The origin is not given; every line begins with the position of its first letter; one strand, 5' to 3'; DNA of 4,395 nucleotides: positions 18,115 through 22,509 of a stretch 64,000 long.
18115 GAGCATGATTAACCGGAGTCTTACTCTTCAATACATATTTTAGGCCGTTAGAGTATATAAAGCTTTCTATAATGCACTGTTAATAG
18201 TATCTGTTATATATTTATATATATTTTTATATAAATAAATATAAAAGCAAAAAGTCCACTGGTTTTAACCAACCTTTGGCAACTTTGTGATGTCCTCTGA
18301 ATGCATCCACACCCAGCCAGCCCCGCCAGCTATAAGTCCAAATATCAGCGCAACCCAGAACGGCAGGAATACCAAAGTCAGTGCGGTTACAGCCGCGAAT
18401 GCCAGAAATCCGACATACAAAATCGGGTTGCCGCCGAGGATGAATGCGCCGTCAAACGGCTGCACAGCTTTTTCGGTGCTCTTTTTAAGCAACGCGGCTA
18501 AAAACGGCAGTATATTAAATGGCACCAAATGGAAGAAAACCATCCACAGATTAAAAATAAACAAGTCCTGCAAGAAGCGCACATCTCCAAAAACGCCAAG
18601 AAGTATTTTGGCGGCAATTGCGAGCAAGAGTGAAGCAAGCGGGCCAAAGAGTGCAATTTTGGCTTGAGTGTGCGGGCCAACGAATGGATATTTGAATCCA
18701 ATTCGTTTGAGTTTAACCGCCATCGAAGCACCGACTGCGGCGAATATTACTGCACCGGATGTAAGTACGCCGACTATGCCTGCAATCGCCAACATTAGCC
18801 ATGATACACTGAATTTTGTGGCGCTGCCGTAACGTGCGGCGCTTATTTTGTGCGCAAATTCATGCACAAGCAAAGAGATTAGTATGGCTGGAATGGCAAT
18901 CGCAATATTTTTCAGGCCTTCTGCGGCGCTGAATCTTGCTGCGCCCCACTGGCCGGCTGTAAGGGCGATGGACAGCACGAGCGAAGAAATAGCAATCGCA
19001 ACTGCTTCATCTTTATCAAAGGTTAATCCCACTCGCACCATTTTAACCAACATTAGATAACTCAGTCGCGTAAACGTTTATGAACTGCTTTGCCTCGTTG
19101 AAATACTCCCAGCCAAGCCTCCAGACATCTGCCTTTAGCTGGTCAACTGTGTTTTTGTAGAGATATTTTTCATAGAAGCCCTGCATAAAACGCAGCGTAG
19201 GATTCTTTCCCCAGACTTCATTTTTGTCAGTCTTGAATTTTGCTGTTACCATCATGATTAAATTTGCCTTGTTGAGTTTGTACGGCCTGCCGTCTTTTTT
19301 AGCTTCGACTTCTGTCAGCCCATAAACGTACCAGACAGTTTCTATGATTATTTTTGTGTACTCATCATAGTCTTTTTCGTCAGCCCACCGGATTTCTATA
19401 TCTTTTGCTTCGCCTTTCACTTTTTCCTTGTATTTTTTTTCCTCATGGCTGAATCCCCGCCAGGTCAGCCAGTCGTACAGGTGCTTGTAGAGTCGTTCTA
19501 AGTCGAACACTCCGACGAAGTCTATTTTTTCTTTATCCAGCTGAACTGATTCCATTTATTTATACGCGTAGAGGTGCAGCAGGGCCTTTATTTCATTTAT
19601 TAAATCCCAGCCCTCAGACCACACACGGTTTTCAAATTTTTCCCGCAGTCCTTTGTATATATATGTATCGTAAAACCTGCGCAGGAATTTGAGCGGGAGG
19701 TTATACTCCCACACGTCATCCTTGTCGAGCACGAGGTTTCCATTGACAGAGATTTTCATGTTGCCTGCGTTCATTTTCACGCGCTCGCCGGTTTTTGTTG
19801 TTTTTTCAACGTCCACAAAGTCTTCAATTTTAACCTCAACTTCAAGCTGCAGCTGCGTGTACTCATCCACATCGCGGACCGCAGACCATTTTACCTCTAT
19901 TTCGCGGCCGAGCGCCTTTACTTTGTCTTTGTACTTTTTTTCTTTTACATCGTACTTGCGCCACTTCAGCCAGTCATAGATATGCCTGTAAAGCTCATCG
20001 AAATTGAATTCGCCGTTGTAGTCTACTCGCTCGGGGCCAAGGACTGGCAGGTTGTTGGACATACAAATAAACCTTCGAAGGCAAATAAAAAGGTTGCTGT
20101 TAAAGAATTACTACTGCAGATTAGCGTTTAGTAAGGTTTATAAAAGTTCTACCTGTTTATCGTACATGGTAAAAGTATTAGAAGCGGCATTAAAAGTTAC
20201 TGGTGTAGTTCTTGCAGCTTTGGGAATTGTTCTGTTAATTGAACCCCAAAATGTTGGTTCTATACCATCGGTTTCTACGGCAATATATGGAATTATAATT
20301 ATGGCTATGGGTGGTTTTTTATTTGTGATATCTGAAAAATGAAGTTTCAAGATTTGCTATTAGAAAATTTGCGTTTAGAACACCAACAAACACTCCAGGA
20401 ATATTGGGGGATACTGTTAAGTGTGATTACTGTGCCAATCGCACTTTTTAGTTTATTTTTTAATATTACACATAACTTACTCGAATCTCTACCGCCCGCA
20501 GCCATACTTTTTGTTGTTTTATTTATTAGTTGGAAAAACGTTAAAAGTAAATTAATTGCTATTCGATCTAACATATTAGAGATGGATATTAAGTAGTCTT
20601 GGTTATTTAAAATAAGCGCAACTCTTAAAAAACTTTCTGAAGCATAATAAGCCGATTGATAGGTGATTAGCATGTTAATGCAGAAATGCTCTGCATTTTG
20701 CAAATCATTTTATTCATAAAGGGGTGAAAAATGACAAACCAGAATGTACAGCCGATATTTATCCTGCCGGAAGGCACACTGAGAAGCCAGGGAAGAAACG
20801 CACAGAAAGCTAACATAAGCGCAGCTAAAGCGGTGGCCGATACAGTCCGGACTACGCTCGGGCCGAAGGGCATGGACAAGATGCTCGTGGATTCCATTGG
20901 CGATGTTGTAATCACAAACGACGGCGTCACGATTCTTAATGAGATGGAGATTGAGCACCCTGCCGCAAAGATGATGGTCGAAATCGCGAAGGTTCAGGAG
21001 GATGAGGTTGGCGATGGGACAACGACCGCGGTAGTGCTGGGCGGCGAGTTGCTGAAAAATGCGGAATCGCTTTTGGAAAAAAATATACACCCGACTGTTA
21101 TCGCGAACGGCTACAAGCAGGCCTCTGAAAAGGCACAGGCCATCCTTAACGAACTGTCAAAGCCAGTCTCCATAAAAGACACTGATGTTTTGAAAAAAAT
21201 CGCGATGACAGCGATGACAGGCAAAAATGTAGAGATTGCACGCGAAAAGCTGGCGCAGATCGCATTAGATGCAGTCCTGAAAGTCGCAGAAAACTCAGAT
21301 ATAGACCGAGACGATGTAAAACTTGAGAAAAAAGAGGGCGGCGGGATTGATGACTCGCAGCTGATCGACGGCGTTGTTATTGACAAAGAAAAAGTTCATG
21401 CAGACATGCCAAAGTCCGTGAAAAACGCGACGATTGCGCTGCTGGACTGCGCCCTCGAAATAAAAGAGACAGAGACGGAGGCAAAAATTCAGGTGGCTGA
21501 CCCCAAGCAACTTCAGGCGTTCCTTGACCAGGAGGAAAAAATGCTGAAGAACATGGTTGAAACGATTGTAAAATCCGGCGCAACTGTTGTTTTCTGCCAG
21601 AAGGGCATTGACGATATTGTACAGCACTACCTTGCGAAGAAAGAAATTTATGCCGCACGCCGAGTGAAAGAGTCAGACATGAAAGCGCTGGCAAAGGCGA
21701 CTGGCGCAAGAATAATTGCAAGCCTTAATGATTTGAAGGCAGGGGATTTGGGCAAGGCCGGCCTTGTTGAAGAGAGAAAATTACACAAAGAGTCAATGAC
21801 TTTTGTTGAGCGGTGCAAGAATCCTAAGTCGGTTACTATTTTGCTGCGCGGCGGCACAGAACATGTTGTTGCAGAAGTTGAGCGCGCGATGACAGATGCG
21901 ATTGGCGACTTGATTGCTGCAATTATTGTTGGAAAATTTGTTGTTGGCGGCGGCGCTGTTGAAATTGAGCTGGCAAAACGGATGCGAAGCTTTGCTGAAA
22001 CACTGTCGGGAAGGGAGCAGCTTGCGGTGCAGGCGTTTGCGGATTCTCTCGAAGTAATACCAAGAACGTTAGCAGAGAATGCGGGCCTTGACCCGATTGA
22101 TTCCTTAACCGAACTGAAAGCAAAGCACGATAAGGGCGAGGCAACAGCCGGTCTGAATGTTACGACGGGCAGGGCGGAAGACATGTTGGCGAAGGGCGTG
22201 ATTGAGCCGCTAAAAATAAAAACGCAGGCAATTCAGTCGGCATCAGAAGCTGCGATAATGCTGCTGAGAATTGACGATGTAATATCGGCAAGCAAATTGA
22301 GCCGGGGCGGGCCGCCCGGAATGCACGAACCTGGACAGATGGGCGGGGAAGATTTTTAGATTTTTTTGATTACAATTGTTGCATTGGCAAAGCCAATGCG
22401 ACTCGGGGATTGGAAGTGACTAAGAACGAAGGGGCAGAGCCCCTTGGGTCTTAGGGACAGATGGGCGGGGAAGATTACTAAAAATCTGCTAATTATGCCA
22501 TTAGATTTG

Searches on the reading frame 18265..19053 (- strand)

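Call 18: search_protein_families(library=pfam, max_evalue=0.01, proteins=[window:18265-19053:-])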
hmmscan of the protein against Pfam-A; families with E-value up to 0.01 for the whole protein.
window:18265-19053:- (262 aa): 1 family
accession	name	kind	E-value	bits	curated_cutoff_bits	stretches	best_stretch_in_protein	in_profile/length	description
PF02163.28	Peptidase_M50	-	0.0023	17.7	27.2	1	54-184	3-106/221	Peptidase family M50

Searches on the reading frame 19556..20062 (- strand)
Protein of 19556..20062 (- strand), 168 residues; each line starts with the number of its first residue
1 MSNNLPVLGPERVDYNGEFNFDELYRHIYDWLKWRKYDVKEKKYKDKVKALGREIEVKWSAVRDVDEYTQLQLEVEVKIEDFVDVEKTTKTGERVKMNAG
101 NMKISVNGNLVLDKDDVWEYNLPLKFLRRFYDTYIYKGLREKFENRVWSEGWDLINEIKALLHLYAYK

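Call 4: search_protein_families(library=pfam, max_evalue=0.1, proteins=[window:19556-20062:-])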
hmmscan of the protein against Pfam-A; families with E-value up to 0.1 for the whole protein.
window:19556-20062:- (168 aa): 1 family
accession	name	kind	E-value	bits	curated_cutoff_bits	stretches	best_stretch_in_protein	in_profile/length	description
PF22768.1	SPP1_Dit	-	0.01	16.4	25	1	73-112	21-61/97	Siphovirus-type tail component, C-terminal domain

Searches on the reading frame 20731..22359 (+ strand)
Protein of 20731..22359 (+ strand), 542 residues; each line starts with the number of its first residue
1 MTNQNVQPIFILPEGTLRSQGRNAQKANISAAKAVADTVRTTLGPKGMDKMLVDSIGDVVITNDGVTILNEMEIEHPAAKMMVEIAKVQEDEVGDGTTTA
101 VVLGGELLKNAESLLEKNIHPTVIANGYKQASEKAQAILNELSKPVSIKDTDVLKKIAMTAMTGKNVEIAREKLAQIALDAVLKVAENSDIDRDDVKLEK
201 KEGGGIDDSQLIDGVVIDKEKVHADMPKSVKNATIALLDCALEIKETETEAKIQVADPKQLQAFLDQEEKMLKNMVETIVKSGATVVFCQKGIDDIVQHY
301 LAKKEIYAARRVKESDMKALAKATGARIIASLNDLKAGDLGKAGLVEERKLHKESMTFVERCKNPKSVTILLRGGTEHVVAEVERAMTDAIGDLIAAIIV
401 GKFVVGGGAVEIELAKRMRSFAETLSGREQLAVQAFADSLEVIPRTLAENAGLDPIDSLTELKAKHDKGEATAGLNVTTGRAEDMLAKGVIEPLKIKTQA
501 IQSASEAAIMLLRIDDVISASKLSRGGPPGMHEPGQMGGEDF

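Call 4: search_protein_families(library=pfam, max_evalue=0.1, proteins=[window:20731-22359:+])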
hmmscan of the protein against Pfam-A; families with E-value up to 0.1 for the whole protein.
window:20731-22359:+ (542 aa): 1 family
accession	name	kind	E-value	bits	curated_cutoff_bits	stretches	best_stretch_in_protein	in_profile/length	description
PF00118.29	Cpn60_TCP1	-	2.4e-184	614.1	34.3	1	35-521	1-489/490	TCP-1/cpn60 chaperonin family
